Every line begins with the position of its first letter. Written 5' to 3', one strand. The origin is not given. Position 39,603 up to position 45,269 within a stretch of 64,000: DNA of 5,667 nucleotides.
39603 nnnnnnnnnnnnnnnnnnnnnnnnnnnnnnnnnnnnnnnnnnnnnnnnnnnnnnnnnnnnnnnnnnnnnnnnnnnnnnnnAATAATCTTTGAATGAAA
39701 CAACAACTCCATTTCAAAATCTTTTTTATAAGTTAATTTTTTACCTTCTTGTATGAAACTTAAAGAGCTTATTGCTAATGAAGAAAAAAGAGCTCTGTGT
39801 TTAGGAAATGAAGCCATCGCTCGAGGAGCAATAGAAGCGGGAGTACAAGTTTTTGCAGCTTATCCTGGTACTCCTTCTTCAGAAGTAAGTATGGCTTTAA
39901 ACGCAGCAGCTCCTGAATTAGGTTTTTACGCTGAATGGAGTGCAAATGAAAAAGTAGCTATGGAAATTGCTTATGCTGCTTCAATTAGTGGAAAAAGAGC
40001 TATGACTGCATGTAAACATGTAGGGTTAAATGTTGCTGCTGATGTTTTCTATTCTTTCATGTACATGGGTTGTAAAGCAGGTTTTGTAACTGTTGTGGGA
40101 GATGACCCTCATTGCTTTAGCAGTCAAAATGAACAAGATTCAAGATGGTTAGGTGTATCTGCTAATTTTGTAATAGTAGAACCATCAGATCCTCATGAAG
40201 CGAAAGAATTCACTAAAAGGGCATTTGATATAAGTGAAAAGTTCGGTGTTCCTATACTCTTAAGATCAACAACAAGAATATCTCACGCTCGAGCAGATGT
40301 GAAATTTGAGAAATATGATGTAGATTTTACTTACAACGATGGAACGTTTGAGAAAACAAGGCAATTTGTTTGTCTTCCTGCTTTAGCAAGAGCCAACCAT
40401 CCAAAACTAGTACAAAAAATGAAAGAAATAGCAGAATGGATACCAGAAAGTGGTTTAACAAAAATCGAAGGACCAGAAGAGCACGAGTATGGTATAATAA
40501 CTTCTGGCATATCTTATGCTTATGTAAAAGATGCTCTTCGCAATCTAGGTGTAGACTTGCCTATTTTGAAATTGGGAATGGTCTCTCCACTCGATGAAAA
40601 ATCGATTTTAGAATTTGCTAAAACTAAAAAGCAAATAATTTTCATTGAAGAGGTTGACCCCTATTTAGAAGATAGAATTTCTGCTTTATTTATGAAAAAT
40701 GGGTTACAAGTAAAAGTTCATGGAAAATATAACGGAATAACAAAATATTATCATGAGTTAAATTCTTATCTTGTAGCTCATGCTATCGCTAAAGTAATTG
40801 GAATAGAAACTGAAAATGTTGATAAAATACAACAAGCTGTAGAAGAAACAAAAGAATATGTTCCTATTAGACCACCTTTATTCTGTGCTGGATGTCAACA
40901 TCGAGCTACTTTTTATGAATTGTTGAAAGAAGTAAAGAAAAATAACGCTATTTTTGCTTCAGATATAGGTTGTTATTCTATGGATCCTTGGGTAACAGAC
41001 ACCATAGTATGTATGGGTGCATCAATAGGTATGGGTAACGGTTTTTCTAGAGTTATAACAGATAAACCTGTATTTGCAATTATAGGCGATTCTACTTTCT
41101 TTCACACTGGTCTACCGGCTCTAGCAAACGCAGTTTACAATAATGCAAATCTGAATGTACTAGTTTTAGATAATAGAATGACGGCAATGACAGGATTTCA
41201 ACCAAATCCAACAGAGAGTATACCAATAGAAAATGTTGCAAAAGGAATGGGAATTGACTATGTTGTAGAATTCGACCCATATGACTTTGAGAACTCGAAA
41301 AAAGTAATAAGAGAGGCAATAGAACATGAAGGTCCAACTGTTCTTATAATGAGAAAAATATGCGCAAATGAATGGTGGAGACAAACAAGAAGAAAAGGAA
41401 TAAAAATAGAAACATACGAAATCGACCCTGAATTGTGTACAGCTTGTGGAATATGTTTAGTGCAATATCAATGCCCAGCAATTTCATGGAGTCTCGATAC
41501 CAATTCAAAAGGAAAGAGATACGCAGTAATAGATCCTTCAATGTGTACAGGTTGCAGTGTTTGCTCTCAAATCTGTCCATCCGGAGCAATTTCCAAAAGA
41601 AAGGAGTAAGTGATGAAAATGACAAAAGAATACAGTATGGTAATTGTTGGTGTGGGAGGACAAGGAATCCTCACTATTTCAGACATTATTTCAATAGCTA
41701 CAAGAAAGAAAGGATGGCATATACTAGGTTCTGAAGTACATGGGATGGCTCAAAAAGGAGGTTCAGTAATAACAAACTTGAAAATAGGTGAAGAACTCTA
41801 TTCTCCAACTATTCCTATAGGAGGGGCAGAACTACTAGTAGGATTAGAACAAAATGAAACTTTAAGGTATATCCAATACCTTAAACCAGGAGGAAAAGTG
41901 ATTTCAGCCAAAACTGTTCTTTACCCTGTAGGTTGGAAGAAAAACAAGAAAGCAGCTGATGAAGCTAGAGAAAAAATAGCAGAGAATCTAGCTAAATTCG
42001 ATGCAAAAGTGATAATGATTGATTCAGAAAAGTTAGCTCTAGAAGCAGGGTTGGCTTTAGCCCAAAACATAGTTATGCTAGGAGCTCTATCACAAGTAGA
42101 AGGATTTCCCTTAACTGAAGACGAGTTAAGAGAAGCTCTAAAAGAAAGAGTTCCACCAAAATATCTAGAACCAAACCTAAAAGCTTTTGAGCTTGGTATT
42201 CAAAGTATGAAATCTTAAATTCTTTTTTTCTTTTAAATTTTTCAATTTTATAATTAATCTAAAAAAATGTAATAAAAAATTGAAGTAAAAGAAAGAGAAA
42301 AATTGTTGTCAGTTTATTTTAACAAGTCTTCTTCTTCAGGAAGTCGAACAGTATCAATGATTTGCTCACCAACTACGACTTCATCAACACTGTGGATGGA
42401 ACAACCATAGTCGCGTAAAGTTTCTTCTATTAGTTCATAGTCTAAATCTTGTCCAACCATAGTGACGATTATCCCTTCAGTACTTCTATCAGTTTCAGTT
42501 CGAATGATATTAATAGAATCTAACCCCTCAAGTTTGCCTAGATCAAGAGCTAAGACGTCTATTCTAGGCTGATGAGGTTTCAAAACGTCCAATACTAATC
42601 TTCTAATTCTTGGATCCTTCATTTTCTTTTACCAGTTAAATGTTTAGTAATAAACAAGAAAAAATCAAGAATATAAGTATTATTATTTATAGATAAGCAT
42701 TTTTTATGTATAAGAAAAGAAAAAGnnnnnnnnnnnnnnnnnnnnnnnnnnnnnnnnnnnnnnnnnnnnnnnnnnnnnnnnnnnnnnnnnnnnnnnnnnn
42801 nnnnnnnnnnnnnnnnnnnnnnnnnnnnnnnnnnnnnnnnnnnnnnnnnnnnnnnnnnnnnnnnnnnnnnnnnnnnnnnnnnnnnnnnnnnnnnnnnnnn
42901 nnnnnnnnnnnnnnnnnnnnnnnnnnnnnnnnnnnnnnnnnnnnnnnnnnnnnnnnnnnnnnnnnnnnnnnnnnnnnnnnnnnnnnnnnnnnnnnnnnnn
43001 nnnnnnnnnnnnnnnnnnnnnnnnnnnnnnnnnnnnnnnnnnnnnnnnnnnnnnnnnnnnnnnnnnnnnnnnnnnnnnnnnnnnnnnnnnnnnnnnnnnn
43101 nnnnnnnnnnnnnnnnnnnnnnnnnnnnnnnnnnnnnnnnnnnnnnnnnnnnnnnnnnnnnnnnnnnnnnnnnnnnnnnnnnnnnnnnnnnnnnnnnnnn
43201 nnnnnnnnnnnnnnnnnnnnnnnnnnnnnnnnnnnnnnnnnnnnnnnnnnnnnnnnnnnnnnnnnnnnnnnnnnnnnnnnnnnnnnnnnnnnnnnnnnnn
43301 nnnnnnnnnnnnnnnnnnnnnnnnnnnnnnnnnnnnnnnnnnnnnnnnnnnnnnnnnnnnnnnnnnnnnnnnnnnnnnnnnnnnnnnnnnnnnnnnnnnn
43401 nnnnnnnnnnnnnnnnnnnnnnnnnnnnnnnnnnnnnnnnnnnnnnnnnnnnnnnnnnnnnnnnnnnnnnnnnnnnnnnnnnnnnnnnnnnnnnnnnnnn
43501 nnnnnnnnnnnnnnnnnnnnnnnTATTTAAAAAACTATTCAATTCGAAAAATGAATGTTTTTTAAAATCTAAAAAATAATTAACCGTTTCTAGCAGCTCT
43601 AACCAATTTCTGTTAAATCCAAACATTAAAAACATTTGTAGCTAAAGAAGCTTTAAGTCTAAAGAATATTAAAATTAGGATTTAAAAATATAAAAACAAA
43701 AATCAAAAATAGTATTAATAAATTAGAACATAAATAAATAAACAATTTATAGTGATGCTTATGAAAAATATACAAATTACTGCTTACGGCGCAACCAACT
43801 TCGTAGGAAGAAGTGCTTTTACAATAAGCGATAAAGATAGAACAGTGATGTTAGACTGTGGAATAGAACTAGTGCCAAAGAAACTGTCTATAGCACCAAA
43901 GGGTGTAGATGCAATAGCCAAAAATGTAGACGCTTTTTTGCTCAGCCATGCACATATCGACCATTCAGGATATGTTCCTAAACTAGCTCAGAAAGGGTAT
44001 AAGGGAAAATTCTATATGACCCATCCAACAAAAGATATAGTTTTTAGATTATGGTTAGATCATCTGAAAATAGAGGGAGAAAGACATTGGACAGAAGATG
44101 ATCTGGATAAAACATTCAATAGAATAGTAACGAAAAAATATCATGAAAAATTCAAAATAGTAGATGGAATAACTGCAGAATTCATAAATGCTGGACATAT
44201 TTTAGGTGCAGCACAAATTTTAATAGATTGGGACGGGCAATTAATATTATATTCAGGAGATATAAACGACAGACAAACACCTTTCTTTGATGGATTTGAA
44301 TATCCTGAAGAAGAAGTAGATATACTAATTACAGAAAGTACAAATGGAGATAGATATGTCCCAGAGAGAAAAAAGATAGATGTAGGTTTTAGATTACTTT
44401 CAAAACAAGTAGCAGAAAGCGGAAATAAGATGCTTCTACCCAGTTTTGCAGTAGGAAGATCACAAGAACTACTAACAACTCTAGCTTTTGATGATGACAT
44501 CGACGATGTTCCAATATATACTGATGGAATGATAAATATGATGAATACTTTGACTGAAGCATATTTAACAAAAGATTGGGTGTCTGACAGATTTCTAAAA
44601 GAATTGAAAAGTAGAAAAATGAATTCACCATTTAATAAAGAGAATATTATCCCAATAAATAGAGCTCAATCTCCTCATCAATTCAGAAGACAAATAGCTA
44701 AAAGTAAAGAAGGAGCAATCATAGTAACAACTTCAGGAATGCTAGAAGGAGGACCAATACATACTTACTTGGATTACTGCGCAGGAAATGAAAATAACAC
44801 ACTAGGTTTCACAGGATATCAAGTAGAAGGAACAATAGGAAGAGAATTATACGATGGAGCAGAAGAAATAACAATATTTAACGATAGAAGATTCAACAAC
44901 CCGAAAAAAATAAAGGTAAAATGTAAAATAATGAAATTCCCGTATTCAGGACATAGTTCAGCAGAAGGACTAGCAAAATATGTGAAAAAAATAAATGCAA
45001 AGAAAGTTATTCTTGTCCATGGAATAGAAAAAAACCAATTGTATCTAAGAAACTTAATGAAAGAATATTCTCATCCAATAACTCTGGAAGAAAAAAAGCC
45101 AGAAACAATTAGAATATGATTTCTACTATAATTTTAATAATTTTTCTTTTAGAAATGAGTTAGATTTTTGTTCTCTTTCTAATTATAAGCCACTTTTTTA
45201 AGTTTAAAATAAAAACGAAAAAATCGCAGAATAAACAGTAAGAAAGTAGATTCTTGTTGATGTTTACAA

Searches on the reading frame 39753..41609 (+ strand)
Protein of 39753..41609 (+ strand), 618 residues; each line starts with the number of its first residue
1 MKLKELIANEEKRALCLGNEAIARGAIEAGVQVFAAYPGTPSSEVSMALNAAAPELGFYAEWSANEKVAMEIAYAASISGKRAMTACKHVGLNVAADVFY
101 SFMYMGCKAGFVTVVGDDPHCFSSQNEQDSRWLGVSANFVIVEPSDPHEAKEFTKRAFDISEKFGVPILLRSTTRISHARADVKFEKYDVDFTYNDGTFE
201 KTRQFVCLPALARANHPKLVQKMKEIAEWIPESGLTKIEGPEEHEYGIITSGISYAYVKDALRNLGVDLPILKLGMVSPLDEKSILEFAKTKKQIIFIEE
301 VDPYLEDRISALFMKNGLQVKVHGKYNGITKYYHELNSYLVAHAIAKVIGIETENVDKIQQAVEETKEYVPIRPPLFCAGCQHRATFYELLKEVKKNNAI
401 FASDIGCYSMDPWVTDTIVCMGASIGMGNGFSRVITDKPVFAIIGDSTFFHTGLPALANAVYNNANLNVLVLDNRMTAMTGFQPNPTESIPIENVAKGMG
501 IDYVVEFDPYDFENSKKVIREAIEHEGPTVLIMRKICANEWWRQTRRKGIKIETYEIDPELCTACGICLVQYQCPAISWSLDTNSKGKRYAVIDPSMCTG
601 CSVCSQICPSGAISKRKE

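Call 93: search_protein_families(library=pfam, proteins=[window:39753-41609:+], max_evalue=0.001)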
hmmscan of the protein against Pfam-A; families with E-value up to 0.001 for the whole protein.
window:39753-41609:+ (618 aa): 9 families
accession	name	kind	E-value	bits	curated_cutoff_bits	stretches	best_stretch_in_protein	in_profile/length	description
PF02775.26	TPP_enzyme_C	-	3.2e-21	76.2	21.9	1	404-532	1-150/151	Thiamine pyrophosphate enzyme, C-terminal TPP binding domain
PF01855.24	POR_N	-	9.7e-16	58.6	27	1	25-191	2-172/231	Pyruvate flavodoxin/ferredoxin oxidoreductase, thiamine diP-bdg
PF00037.32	Fer4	-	1e-10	41.4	21.1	1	592-614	2-24/24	4Fe-4S binding domain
PF12838.12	Fer4_7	-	3.1e-08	34.4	27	1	562-612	2-52/52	4Fe-4S dicluster domain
PF12837.12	Fer4_6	-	6.9e-08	32.5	25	1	591-613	2-24/24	4Fe-4S binding domain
PF12797.12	Fer4_2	-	6.3e-06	26.3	24.5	0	591-610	3-22/22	4Fe-4S binding domain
PF13237.11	Fer4_10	-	4.8e-05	23.7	25.5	1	556-609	3-53/53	4Fe-4S dicluster domain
PF14697.11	Fer4_21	-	5.1e-05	23.8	35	1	557-613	3-57/59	4Fe-4S dicluster domain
PF13187.11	Fer4_9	-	0.00053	20.4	27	1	562-613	2-52/52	4Fe-4S dicluster domain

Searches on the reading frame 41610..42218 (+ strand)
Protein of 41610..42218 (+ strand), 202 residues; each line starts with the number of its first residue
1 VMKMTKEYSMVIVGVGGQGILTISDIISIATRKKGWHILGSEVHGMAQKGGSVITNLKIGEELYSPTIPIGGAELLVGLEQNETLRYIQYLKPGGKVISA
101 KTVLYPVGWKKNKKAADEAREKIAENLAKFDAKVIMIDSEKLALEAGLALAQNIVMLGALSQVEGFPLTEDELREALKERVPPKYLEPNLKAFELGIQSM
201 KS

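Call 93: search_protein_families(library=pfam, proteins=[window:41610-42218:+], max_evalue=0.001)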
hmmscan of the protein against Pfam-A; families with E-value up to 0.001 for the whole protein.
window:41610-42218:+ (202 aa): 1 family
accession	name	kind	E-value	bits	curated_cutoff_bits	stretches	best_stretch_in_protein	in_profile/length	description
PF01558.24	POR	-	7.9e-41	140.5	27.4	1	16-198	1-173/173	Pyruvate ferredoxin/flavodoxin oxidoreductase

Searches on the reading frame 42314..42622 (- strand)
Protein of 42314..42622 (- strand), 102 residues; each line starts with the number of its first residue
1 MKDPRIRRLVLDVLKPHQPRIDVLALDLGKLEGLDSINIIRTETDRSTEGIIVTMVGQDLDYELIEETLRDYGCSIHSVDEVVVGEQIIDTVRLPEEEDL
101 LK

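Call 93: search_protein_families(library=pfam, proteins=[window:42314-42622:-], max_evalue=0.001)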
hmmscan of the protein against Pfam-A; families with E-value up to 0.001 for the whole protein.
window:42314-42622:- (102 aa): 1 family
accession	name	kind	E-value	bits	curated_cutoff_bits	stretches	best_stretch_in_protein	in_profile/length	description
PF02680.19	DUF211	-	1.2e-31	109.1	22.1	1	6-92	2-88/89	Uncharacterized ArCR, COG1888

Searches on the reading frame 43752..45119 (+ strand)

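Call 28: search_protein_families(library=pfam, proteins=[window:43752-45119:+], max_evalue=0.001)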
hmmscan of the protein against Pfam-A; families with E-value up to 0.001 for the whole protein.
window:43752-45119:+ (455 aa): 8 families
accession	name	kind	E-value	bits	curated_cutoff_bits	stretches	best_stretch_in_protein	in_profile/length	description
PF10996.14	Beta-Casp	-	1.1e-18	68.3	27.7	1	247-366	14-120/120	Beta-Casp domain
PF16661.11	Lactamase_B_6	-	4.6e-14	52.7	27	1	29-184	6-175/193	Metallo-beta-lactamase superfamily domain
PF07521.17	RMMBL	-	5.4e-12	46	21.6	1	387-439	2-56/63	Zn-dependent metallo-hydrolase RNA specificity domain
PF12706.13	Lactamase_B_2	-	3.6e-08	33.7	27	1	30-172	1-144/200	Beta-lactamase superfamily domain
PF00753.33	Lactamase_B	-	2e-07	31.6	22.7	1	19-91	5-76/196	Metallo-beta-lactamase superfamily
PF07522.19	DRMBL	-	0.00076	20.1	22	0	387-420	68-101/108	DNA repair metallo-beta-lactamase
PF23023.1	Anti-Pycsar_Apyc1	-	0.00079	19.4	50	0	31-171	31-167/250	Anti-Pycsar protein Apyc1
PF13483.12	Lactamase_B_3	-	0.00098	19.6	24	0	17-72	4-50/160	Beta-lactamase superfamily domain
